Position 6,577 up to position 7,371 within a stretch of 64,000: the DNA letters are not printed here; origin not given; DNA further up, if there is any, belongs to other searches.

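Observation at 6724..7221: Conserved ~165-aa C-terminal domain shared by five otherwise different giant secreted proteins; I do not recognise it as a described family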

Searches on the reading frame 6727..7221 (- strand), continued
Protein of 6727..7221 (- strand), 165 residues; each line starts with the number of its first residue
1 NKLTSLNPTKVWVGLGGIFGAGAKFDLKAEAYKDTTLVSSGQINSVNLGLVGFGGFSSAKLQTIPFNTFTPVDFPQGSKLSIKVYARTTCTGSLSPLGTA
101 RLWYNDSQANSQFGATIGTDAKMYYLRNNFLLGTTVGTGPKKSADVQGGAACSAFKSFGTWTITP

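Call 56: fold_search(model_id=the predicted structure, library=viral)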
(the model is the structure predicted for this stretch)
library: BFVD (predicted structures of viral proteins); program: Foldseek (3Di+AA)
matches with E <= 10: 446; with E <= 0.001: 0
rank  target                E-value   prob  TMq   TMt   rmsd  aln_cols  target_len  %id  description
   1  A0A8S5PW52            5.8e-02  0.18  0.25  0.14  23.2       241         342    6  Uncharacterized protein (Fragment) [Siphoviridae sp. ctrAf3]
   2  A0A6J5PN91            8.4e-02  0.60  0.37  0.12  32.0       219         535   13  Uncharacterized protein [uncultured Caudovirales phage]
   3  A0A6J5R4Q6            8.8e-02  1.00  0.39  0.08   2.4        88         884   14  Uncharacterized protein [uncultured Caudovirales phage]
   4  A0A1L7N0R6            9.8e-02  0.06  0.14  0.13  14.6       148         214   12  CYTH domain-containing protein [Ralstonia phage RP12]
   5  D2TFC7                1.1e-01  0.06  0.14  0.05  17.6       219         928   10  (no name in the UniProt tables at hand)
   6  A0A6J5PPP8            1.1e-01  0.87  0.32  0.06   5.0       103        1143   14  Peptidase S74 domain-containing protein [uncultured Caudovirales phage]
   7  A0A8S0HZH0            1.2e-01  0.47  0.28  0.38  10.9       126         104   14  (no name in the UniProt tables at hand)
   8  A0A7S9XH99            1.5e-01  0.33  0.24  0.11  13.3       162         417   14  Uncharacterized protein [Virus NIOZ-UU157]
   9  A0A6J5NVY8            1.6e-01  0.96  0.36  0.06   3.4        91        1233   12  Uncharacterized protein [uncultured Caudovirales phage]
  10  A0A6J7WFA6            2.0e-01  0.09  0.22  0.15  21.2       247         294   11  Phage major tail protein TP901-1 [uncultured Caudovirales phage]
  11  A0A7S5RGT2            2.2e-01  0.06  0.15  0.11  14.4       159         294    6  Uncharacterized protein [Rhizobium phage RHph_I20]
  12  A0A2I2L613            2.7e-01  0.12  0.21  0.05  14.2       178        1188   13  DUF4114 domain-containing protein [Orpheovirus IHUMI-LCC2]
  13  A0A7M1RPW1            2.9e-01  0.07  0.15  0.06  17.6       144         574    8  Pre-neck appendage protein [Bacillus phage DLc1]
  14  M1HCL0                2.9e-01  0.07  0.18  0.05  15.1       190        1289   12  (no name in the UniProt tables at hand)
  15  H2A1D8                3.0e-01  0.11  0.20  0.07  22.6       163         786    9  M84 protein [Murid herpesvirus 1]
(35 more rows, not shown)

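Call 61: search_protein_families(library=pfam, proteins=[L023:6044-10477:+, L023:4707-5804:-, L023:11146-13734:+, L023:14563-15951:+, L023:17283-18290:+, L023:3084-3833:-, L016:6227-10486:+, L016:1366-2946:-, L016:3130-4122:-, L016:10839-13436:+], max_evalue=0.00001)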
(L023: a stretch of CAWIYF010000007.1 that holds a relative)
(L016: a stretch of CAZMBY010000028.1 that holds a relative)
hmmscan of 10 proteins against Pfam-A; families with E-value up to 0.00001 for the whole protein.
L023:6044-10477:+ (1478 aa): 1 family
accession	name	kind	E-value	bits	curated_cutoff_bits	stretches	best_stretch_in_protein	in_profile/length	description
PF06739.17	SBBP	-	1.2e-40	137.6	20.5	2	320-353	2-37/38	Beta-propeller repeat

L023:4707-5804:- (366 aa): 0 families

L023:11146-13734:+ (863 aa): 2 families
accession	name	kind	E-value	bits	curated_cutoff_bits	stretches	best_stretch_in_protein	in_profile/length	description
PF13360.13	PQQ_2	-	1.2e-09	38.6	27.6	1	474-643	13-144/233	Outer membrane protein assembly factor BamB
PF16640.11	Big_3_5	-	9.9e-07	29.7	35.5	0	758-813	34-87/88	Bacterial Ig-like domain (group 3)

L023:14563-15951:+ (463 aa): 6 families
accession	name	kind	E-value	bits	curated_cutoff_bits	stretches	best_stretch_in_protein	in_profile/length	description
PF07992.20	Pyr_redox_2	-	8.9e-12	45.5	26.1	1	5-206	1-109/291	Pyridine nucleotide-disulphide oxidoreductase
PF01134.28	GIDA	-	1.7e-10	40.9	22.1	0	401-455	329-384/391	Glucose inhibited division protein A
PF21688.3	FAD-depend_C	-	8.2e-10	39.6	27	1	260-407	43-195/197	FAD-dependent protein, C-terminal domain-like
PF00890.30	FAD_binding_2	-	3.5e-07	30.2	20.4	0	6-38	1-32/414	FAD binding domain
PF03486.20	HI0933_like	-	3.8e-07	30.2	50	0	6-43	2-38/244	HI0933-like protein Rossmann domain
PF01266.30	DAO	-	4.1e-07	30.3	27.9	0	6-40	1-34/353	FAD dependent oxidoreductase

L023:17283-18290:+ (336 aa): 9 families
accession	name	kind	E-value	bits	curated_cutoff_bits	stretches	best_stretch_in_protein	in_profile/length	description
PF13421.11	Band_7_1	-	1.8e-32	113.1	24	1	27-217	1-200/211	SPFH domain-Band 7 family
PF13240.11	Zn_Ribbon_1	-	4.1e-17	61.8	25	2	283-304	2-23/23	zinc-ribbon domain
PF01145.31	Band_7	-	3.5e-16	60.2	23.6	1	42-220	2-155/176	SPFH domain / Band 7 family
PF12773.13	DZR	-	1.1e-12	48.3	27.3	1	283-332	1-45/45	Double zinc ribbon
PF13248.11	Zn_ribbon_3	-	1.2e-10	40.9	27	1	281-304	3-26/26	zinc-ribbon domain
PF17032.10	Zn_ribbon_15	-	9.6e-10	39.6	28.9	0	308-332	49-73/73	zinc-ribbon family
PF24460.1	DUF7575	-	1.4e-08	34.4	28.5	0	310-332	2-24/28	Domain of unknown function (DUF7575)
PF10571.15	UPF0547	-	1.6e-08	35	29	0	313-333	2-22/26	Uncharacterised protein family UPF0547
PF24463.1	DUF7577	-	2.9e-07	30.4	28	0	281-304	3-26/27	Domain of unknown function (DUF7577)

L023:3084-3833:- (250 aa): 2 families
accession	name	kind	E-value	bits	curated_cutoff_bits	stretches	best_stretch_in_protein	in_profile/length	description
PF13508.13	Acetyltransf_7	-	2.8e-08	34.5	27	1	130-184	4-56/84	Acetyltransferase (GNAT) domain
PF00583.31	Acetyltransf_1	-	3.5e-07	31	20.7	1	127-187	32-91/116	Acetyltransferase (GNAT) family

L016:6227-10486:+ (1420 aa): 2 families
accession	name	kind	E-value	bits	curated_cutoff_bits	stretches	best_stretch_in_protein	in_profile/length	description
PF19403.5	SpaA_2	-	1.2e-30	106.3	25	1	434-513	3-95/96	Prealbumin-like fold domain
PF16656.11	Pur_ac_phosph_N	-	1.1e-09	39.1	30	1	907-991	11-93/93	Purple acid Phosphatase, N-terminal domain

L016:1366-2946:- (527 aa): 2 families
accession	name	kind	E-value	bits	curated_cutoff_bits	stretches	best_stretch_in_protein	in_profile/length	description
PF07690.21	MFS_1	-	2.3e-33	116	33.4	2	38-204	8-167/347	Major Facilitator Superfamily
PF12832.13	MFS_1_like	-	8.1e-15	55.2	25.2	1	55-395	28-371/373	MFS_1 like family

L016:3130-4122:- (331 aa): 5 families
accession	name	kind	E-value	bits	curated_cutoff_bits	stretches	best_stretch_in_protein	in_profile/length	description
PF16198.10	TruB_C_2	-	7.6e-26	90.5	29.3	1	178-243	1-65/66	tRNA pseudouridylate synthase B C-terminal domain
PF01509.24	TruB_N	-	4.3e-24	86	27.3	1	64-177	2-149/149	TruB family pseudouridylate synthase (N terminal domain)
PF08068.17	DKCLD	-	2.2e-15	56.9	27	1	12-58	11-57/58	DKCLD (NUC011) domain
PF01472.26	PUA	-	3.6e-14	52.9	24.8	1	247-318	1-73/74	PUA domain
PF21238.2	Pus10_C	-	3.2e-08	33.9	27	1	101-182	121-203/232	Pus10, C-terminal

L016:10839-13436:+ (866 aa): 5 families
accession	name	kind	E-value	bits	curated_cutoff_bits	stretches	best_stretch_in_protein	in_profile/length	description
PF08494.16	DEAD_assoc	-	7.5e-55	186.2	23.5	1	640-828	1-191/191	DEAD/H associated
PF19306.5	WH_Lhr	-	1.9e-32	112.4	27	1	408-564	5-161/168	Large helicase-related protein, winged helix domain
PF00270.35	DEAD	-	8.2e-30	104.2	26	1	39-218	4-165/167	DEAD/DEAH box helicase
PF00271.37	Helicase_C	-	1.1e-19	71.1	23.5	1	272-377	5-107/110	Helicase conserved C-terminal domain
PF04851.21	ResIII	-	8.7e-10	39.2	22.5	1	28-214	20-162/164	Type III restriction enzyme, res subunit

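Call 66: search_protein_families(library=pfam, proteins=[P0017, P0043, P0039, P0022, P0024, P0119, P0066], max_evalue=10)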
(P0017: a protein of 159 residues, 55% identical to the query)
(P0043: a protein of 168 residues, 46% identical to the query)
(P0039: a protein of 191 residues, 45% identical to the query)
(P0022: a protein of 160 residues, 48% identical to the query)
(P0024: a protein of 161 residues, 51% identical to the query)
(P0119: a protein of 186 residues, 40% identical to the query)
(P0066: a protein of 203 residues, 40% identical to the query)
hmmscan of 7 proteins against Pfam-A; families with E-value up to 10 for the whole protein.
P0017 (159 aa): 0 families

P0043 (168 aa): 0 families

P0039 (191 aa): 0 families

P0022 (160 aa): 0 families

P0024 (161 aa): 0 families

P0119 (186 aa): 1 family
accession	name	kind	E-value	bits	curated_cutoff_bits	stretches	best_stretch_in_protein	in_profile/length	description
PF21683.3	GpP-like_1st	-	0.14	12.5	27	1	39-62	50-73/85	Mu phage baseplate assembly protein GpP-like, N-terminal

P0066 (203 aa): 1 family
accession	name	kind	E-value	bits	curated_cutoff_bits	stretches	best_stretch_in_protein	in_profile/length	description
PF19077.6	Big_13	-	0.061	14.2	27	1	15-36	78-100/102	Bacterial Ig-like domain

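Call 67: search_protein_families(library=ncbifam, proteins=[P0017, P0043, P0039, P0022, P0024, P0119, P0066], max_evalue=10)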
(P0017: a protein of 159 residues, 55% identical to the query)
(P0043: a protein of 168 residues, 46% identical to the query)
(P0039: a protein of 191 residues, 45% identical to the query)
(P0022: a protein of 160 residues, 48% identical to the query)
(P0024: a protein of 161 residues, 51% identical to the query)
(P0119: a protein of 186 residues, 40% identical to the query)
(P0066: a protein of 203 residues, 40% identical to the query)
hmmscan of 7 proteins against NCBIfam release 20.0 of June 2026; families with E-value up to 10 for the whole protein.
P0017 (159 aa): 0 families

P0043 (168 aa): 0 families

P0039 (191 aa): 1 family
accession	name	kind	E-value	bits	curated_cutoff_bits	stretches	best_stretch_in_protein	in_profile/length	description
NF007987.0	PRK10715.1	equivalog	0.078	12.2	353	1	15-69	37-91/339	flagella biosynthesis regulator Flk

P0022 (160 aa): 0 families

P0024 (161 aa): 1 family
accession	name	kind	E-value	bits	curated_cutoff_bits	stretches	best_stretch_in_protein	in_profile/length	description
NF038035.1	lactGalph_entA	subfamily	0.15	12.2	37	1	37-54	1-18/35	lactococcin G-alpha/enterocin 1071A family bacteriocin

P0119 (186 aa): 0 families

P0066 (203 aa): 0 families

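Call 71: find_related_loci(query=A3, collection=viral_contigs, flank=6000)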
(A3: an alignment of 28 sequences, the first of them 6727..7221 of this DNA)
Query A3 (165 aa) in viral_contigs; peptide patterns used: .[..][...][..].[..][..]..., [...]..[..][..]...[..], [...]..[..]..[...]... (x = any residue, [..] = any of these).
105 stretches matched a pattern, but none encodes a relative of the query by tblastn (E <= 1e-3).
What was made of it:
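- Tried and rejected: Searches of viral structures and viral contigs found nothing (calls 56, 71), which argues against a phage receptor-binding origin.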

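Call 74: find_encoding_contigs(protein=P0043, flank=5000, max_places=1)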
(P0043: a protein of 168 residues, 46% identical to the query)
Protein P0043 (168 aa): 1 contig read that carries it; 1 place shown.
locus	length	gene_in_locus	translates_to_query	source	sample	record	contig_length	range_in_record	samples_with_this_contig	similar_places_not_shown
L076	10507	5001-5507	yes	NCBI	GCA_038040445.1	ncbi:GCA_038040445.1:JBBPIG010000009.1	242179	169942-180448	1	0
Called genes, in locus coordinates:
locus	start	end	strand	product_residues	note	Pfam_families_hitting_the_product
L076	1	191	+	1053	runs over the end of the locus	PF09986:DUF2225 (faint), PF13424:TPR_12, PF17874:TPR_MalT, PF13424:TPR_12, PF14938:SNAP (weak), PF13424:TPR_12, PF17874:TPR_MalT, PF12770:CHAT, +12 more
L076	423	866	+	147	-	-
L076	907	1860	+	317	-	-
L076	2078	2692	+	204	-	-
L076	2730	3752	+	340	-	PF00561:Abhydrolase_1, PF12146:Hydrolase_4, PF12697:Abhydrolase_6, PF00561:Abhydrolase_1 (weak)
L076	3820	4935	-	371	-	PF12895:ANAPC3 (faint), PF21033:RMD1-3 (faint), PF00515:TPR_1 (faint), PF07719:TPR_2 (faint), PF13174:TPR_6 (faint), PF13424:TPR_12 (weak), PF13432:TPR_16 (weak), PF14559:TPR_19, +4 more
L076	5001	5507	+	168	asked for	-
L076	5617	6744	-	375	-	PF19315:MC_hydratase, PF01575:MaoC_dehydratas, PF13452:FAS1_DH_region, PF01575:MaoC_dehydratas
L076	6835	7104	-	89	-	-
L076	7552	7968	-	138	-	PF08818:DUF1801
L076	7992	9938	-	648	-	PF13249:SQHop_cyclase_N (weak), PF12796:Ank_2, PF13606:Ank_3 (faint), PF13637:Ank_4 (weak), PF00023:Ank (weak), PF12796:Ank_2, PF13637:Ank_4 (weak), PF13857:Ank_5 (weak), +1 more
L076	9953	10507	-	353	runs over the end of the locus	PF15617:C-C_Bond_Lyase (weak), PF03328:HpcH_HpaI, PF22484:DUF6986, PF01274:MS_TIM-barrel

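Call 75: find_encoding_contigs(protein=P0022, flank=5000, max_places=1)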
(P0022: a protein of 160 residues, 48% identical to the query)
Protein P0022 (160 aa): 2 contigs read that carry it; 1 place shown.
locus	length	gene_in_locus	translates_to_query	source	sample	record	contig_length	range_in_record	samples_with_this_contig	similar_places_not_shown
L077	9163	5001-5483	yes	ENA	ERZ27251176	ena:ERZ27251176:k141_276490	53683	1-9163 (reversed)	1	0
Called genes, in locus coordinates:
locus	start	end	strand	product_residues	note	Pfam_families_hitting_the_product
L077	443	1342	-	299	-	-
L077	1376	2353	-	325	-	-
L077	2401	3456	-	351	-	-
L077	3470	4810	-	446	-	-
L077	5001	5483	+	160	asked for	-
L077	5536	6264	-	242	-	-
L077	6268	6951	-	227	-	-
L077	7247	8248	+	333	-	-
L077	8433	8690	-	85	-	PF02823:ATP-synt_DE_N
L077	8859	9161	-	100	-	?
